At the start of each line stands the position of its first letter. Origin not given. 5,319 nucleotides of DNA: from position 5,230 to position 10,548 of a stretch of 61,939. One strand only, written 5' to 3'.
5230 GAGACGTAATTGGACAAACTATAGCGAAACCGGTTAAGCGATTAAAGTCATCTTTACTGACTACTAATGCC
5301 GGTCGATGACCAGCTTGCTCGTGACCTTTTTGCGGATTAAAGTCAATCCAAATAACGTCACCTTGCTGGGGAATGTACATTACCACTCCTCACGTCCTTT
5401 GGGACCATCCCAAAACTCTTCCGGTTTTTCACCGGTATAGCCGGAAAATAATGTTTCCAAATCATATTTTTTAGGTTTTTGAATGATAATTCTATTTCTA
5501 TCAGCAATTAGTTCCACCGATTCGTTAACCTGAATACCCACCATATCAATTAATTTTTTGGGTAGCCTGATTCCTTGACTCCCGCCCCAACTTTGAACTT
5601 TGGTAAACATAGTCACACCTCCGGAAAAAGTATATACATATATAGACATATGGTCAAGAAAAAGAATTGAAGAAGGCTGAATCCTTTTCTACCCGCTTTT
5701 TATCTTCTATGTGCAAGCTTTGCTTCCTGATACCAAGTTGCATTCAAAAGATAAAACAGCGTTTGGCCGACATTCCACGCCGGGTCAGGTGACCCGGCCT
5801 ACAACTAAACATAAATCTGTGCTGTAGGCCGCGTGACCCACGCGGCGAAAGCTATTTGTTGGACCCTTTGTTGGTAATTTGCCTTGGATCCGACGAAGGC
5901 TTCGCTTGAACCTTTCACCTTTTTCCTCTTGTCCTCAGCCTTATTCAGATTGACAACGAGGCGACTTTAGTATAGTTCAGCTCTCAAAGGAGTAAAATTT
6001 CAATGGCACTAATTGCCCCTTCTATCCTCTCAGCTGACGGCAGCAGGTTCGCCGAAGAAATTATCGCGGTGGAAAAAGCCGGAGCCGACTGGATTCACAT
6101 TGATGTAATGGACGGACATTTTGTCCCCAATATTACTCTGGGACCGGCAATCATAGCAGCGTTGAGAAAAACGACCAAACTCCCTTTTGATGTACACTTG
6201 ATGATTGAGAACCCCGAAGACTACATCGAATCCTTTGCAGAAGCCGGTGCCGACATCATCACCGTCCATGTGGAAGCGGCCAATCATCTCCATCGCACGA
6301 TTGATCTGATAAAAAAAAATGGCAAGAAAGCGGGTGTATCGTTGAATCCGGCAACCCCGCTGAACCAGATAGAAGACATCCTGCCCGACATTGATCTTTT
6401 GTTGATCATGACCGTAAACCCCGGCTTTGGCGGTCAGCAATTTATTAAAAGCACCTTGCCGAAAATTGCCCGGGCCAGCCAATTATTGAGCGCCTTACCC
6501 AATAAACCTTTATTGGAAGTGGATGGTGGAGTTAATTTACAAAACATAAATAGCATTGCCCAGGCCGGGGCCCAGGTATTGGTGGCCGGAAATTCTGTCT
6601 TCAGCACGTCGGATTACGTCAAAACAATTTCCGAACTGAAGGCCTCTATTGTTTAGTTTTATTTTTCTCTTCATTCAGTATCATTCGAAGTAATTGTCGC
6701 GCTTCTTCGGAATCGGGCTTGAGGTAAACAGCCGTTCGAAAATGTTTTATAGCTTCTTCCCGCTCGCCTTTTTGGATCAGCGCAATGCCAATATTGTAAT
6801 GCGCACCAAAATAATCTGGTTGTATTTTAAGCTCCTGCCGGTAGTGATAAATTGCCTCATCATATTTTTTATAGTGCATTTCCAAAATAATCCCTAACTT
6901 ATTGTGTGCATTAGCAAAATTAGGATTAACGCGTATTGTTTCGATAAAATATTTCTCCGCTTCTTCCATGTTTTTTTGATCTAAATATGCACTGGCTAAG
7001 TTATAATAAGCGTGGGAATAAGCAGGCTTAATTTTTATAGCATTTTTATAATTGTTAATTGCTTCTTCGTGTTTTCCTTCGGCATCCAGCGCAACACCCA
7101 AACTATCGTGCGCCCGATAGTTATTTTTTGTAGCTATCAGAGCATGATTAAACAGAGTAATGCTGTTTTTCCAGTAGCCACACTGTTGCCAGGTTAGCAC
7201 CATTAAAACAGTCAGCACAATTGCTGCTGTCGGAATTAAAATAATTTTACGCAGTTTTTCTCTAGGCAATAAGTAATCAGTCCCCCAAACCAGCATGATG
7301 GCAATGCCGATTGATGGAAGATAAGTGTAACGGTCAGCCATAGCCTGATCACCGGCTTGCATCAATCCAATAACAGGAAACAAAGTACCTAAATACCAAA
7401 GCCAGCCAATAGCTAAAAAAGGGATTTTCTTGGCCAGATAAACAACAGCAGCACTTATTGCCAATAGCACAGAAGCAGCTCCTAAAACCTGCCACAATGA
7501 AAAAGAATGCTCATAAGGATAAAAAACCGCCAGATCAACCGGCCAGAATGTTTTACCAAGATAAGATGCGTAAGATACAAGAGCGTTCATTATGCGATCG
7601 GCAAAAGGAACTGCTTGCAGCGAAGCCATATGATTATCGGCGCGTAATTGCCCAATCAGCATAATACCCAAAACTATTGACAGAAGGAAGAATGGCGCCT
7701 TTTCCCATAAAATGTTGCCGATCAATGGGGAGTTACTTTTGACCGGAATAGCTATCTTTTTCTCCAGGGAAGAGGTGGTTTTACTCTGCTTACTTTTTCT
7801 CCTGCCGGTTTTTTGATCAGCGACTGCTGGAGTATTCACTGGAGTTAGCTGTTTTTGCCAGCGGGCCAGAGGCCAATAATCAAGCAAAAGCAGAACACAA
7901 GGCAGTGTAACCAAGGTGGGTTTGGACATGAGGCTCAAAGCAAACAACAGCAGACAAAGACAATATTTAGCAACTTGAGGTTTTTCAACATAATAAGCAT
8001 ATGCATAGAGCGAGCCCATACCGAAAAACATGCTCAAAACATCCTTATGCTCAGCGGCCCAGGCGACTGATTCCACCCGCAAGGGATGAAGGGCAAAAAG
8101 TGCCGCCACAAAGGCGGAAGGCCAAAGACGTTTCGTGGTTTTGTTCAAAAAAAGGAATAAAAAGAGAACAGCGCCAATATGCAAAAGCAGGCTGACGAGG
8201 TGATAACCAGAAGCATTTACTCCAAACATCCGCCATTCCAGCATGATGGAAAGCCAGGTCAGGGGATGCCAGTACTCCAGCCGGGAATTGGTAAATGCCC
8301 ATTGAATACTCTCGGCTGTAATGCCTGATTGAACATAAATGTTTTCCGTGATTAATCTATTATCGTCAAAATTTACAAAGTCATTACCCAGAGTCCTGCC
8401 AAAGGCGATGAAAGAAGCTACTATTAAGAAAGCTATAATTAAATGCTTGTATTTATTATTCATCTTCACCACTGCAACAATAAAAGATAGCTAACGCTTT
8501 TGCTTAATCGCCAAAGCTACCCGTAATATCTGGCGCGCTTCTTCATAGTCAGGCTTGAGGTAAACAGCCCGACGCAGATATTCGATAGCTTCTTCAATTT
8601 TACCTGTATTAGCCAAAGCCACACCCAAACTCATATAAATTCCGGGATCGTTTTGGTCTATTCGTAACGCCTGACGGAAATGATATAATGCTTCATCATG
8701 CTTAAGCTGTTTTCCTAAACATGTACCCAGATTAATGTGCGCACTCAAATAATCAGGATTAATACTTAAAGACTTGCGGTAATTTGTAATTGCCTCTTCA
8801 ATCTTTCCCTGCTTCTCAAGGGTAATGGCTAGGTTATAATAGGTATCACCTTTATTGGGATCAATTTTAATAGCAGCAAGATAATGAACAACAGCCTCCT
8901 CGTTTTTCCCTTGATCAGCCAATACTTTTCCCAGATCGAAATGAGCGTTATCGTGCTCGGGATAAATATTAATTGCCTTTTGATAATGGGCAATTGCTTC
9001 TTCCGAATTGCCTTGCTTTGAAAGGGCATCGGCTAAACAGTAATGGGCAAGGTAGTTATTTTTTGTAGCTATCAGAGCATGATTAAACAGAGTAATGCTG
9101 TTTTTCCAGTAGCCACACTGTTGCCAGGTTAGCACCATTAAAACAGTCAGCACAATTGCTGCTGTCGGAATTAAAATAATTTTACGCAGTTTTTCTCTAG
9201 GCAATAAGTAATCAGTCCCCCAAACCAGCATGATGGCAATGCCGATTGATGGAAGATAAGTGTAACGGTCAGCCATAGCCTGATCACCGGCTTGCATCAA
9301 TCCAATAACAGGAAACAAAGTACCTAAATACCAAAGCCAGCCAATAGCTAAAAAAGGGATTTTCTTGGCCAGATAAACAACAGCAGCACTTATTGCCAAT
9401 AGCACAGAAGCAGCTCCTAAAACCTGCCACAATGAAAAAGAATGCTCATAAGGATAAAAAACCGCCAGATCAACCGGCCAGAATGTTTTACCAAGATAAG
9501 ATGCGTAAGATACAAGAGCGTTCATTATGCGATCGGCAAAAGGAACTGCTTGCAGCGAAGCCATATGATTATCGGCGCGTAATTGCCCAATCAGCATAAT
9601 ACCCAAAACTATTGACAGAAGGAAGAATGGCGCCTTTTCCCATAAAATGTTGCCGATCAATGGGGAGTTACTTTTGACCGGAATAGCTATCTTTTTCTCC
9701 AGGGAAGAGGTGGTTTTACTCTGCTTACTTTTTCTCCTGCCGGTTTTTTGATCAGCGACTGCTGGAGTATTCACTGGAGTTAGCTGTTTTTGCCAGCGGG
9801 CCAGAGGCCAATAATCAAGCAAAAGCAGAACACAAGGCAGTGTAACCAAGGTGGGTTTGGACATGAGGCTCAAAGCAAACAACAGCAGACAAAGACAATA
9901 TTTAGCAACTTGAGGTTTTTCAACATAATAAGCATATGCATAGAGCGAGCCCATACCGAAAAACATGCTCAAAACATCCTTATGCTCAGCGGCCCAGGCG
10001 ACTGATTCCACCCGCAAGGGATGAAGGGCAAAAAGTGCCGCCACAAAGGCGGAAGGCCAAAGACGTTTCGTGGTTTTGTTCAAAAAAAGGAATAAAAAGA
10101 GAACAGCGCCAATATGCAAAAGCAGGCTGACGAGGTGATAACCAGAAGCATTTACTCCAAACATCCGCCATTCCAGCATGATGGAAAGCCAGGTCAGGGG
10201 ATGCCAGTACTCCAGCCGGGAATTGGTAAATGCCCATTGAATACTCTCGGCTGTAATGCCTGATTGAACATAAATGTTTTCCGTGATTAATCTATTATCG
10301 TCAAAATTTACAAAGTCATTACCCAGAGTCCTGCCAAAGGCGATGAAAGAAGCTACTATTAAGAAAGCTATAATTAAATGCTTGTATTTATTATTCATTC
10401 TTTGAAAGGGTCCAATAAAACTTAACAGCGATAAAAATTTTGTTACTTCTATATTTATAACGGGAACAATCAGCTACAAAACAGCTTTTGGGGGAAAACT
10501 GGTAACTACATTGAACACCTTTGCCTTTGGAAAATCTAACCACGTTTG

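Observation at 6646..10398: Tandem TMTC-like genes share an apparently identical 1346-bp membrane-domain block but carry different TPR arrays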

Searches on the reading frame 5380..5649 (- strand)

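Call 69: search_protein_families(library=pfam, proteins=[window:5380-5649:-], max_evalue=0.00001)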
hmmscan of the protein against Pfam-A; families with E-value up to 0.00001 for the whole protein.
window:5380-5649:- (89 aa): 1 family
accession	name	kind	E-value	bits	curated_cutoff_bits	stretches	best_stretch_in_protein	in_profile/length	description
PF04014.23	MazE_antitoxin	-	4.7e-10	39.7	24.7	1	18-61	1-44/48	Antidote-toxin recognition MazE, bacterial antitoxin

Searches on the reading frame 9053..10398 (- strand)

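Call 16: search_solved_structures(query=window:9053-10398:-, max_evalue=10, show_alignments=2)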
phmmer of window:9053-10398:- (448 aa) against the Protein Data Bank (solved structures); distinct sequences matched with E-value up to 10: 0.

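Call 38: search_solved_structures(query=A2, max_evalue=10, show_alignments=2)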
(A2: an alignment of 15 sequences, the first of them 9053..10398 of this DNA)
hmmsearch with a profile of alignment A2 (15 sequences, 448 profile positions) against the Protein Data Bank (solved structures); distinct sequences matched with E-value up to 10: 7.
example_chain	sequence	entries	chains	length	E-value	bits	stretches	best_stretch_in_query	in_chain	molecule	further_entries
2cai_A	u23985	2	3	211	1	11.4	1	227-307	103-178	GLUTATHIONE S-TRANSFERASE 28 KDA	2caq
2c8u_A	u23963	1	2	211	1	11.4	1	227-307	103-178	GLUTATHIONE S-TRANSFERASE 28 KDA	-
2f8f_A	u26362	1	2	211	1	11.4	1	227-307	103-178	Glutathione S-transferase 28 kDa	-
1oe7_A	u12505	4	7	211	1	11.4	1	227-307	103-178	GLUTATHIONE S-TRANSFERASE | GLUTATHIONE S-TRANSFERASE 28 KDA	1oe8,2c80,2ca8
1u3i_A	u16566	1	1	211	1.6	10.8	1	201-306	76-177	Glutathione S-transferase 28 kDa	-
8als_A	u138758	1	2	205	1.9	10.5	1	213-307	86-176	Glutathione S-transferase class-mu 28 kDa isozyme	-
8bhz_A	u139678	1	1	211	2.1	10.4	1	216-307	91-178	Glutathione S-transferase class-mu 28 kDa isozyme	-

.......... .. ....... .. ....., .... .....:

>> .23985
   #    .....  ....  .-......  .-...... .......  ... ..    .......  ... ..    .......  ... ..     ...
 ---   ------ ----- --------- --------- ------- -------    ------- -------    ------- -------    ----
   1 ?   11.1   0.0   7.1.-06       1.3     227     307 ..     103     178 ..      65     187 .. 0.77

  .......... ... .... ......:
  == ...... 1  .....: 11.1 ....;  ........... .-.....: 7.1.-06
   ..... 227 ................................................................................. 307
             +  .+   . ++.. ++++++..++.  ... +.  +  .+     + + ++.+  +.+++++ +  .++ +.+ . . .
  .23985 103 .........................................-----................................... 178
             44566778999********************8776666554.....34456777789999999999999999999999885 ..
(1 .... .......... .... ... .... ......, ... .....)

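Call 43: search_protein_families(library=pfam, alignment_id=A2, max_evalue=1)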
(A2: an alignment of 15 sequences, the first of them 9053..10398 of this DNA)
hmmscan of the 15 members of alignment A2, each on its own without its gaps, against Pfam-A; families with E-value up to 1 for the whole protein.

A. member 1, window:9053-10398:- (448 aa): 0 families

B. families by the number of members that match (of 15 scanned): 6 families
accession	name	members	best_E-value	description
PF13231.12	PMT_2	12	5.7e-08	Dolichyl-phosphate-mannose-protein mannosyltransferase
PF14143.11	YrhC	2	0.008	YrhC-like protein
PF10131.15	PTPS_related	1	0.0028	6-pyruvoyl-tetrahydropterin synthase related domain; membrane protein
PF09874.14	DUF2101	1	0.016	Predicted membrane protein (DUF2101)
PF06210.16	DUF1003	1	0.2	Protein of unknown function (DUF1003)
PF21462.3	PsaS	1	0.23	Ph 6 antigen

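Call 45: predict_structure(alignment_id=A2)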
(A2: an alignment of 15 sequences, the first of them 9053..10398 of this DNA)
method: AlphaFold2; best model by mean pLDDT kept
length: 448 residues; sequences in the alignment: 15
mean_pLDDT: 63.4   pTM: 0.72
mean pLDDT of the five models: 63.4, 51.5, 48.5, 48.4, 44.9
residues with pLDDT >= 90: 1; 70-90: 191; 50-70: 137; < 50: 119
segments of 3 or more residues with pLDDT < 50: 127-133, 185-249, 280-283, 309-318, 364-379, 432-434, 436-448
pLDDT, mean of each block of 10 residues (from residue 1): 79 81 59 66 84 77 65 82 71 84 81 78 60 54 78 78 82 80 50 45 38 32 32 32 44 72 70 58 60 71 57 45 79 84 69 70 48 43 68 65 67 67 60 47 39
secondary structure, 60 per line:
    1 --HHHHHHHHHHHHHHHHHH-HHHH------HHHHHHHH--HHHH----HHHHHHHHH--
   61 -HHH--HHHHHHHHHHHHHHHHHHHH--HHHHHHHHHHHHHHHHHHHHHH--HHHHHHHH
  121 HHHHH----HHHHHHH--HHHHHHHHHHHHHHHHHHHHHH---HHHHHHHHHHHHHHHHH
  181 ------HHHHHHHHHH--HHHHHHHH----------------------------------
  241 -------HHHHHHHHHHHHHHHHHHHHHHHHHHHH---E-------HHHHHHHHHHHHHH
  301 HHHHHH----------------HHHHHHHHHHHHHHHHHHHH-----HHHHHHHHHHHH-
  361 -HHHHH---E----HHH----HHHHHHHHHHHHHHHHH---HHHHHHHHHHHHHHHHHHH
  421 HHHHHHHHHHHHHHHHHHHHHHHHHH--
elements in order: H3-20 H22-25 H32-39 H42-45 H50-58 H67-86 H89-110 H113-125 H130-136 H139-160 H164-180 H187-196 H199-206 H248-275 H287-306 H323-342 H348-359 H362-366 H382-398 H402-446

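Call 49: fold_search(model_id=the predicted structure, library=pdb)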
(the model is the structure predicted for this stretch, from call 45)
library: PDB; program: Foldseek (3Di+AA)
matches with E <= 10: 170; with E <= 0.001: 0
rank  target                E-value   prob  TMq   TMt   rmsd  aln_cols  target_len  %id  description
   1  9i5k_A                1.5e-03  1.00  0.51  0.47  11.6       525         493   12  Structure of the Chaetomium thermophilum Pmt4 homodimer (C2 symmetry) (released 2025-12-24)
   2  6s7t_A                6.8e-03  1.00  0.47  0.32  15.9       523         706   11  Cryo-EM structure of human oligosaccharyltransferase complex OST-B (released 2019-12-18)
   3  7e9s_A                9.1e-03  1.00  0.46  0.27  12.9       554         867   13  Archaeal oligosaccharyltransferase AglB from Archaeoglobus fulgidus in complex with an inhibitory peptide and a dolich (released 2021-09-08)
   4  8agc_A                1.1e-02  1.00  0.48  0.33  13.8       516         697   10  Structure of yeast oligosaccharylransferase complex with lipid-linked oligosaccharide and non-acceptor peptide bound (released 2022-12-07)
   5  5ogl_A                1.6e-02  1.00  0.48  0.34  11.2       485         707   12  Structure of bacterial oligosaccharyltransferase PglB in complex with an acceptor peptide and an lipid-linked oligosac (released 2017-10-25)
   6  8agb_A                2.5e-02  1.00  0.40  0.30  15.9       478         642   12  Structure of yeast oligosaccharylransferase complex with lipid-linked oligosaccharide bound (released 2022-12-07)
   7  7zlh_A                3.0e-02  1.00  0.45  0.34  12.2       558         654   10  Cryo-EM structure of C-mannosyltransferase CeDPY19, in apo state, bound to CMT2-Fab and anti-Fab nanobody (released 2023-01-11)
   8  8age_A                3.2e-02  1.00  0.41  0.30  16.0       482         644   13  Structure of yeast oligosaccharylransferase complex with acceptor peptide bound (released 2022-12-07)
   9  7zli_A                3.6e-02  1.00  0.44  0.33  11.3       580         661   10  Cryo-EM structure of C-mannosyltransferase CeDPY19, in complex with Dol25-P-Man and bound to CMT2-Fab and anti-Fab nan (released 2023-01-11)
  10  6gxc_A                6.2e-02  1.00  0.49  0.34   9.6       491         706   11  Bacterial oligosaccharyltransferase PglB in complex with an inhibitory peptide and a reactive lipid-linked oligosaccha (released 2018-11-14)
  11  8pn9_A                6.7e-02  0.99  0.44  0.32  13.7       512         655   10  Structure of human oligosaccharyltransferase OST-A complex bound to NGI-1 (released 2024-05-08)
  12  8kgi_A                8.2e-02  0.15  0.10  0.11  23.6       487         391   14  Molecular mechanism of prostaglandin transporter SLCO2A1 (released 2024-08-21)
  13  3rce_A                1.2e-01  0.99  0.43  0.31  11.8       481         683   11  Bacterial oligosaccharyltransferase PglB (released 2011-06-15)
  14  8wjg                  1.4e-01  0.13  0.11  0.10  23.6       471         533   13  Cryo-EM structure of URAT1(R477S) (released 2024-08-28)
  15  9e61_B                1.6e-01  0.99  0.32  0.22   7.1       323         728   10  Cryo-EM structure of Saccharomyces cerevisiae Pmt4 apo form (released 2025-10-15)
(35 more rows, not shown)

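Call 60: find_related_loci(query=window:9053-10398:-, collection=metagenome_contigs, flank=6000)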
Query window:9053-10398:- (448 aa) in metagenome_contigs; peptide patterns used: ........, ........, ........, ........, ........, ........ (x = any residue, [..] = any of these).
312 stretches matched a pattern; 240 encode a relative of the query (tblastn E <= 1e-3); the best 80 are kept; 80 distinct loci.
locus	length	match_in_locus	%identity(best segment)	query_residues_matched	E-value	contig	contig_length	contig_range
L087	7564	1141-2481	75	1-448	0e+0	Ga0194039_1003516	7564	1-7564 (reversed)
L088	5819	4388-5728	75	1-448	0e+0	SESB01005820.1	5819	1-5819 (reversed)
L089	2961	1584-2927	74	1-448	0e+0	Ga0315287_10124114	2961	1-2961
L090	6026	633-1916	76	20-448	0e+0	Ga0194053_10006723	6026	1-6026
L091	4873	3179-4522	69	1-448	0e+0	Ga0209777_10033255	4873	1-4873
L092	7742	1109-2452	69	1-448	0e+0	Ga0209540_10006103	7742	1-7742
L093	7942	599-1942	69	1-448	0e+0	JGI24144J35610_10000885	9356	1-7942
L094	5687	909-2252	69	1-448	0e+0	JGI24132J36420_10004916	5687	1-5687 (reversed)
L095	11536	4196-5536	70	1-448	0e+0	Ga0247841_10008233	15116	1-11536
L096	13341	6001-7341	70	1-448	0e+0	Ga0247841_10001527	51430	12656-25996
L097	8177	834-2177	68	1-448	0e+0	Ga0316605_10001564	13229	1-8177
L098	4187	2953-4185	70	1-430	0e+0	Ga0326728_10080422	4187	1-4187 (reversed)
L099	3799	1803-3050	65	1-448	0e+0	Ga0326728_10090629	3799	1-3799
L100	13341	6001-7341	69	1-448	0e+0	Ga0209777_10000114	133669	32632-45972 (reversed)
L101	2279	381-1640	67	1-448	0e+0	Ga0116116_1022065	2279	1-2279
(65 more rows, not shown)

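Call 77: search_protein_representatives(protein=window:9053-10398:-)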
Query: 448 residues. Proteins with E-value up to 0.001 (for the whole library): 73683; up to 1e-10: 43761; up to 1e-30: 17888. The best 150 are listed.
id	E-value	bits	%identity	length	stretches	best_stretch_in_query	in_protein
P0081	2.6e-170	583.6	60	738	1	1-448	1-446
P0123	8.1e-167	572.1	59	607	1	1-448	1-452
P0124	1.2e-163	561.6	56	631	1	1-448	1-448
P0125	2.1e-157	541.1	57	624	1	1-448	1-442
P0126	5.8e-143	493.5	58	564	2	1-207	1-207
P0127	8.5e-129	446.8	55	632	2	1-205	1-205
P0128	2.8e-124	431.9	50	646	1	3-448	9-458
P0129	4.1e-120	418.2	46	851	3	6-209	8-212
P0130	3.3e-118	411.9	46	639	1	8-448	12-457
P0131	1.5e-117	409.8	52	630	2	8-205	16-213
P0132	2.0e-116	406.0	48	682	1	12-448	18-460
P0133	5.0e-116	404.7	55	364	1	1-352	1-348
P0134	6.1e-115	401.1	48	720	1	8-443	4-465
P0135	1.0e-114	400.3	52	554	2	3-210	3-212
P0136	5.4e-114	398.0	46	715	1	8-448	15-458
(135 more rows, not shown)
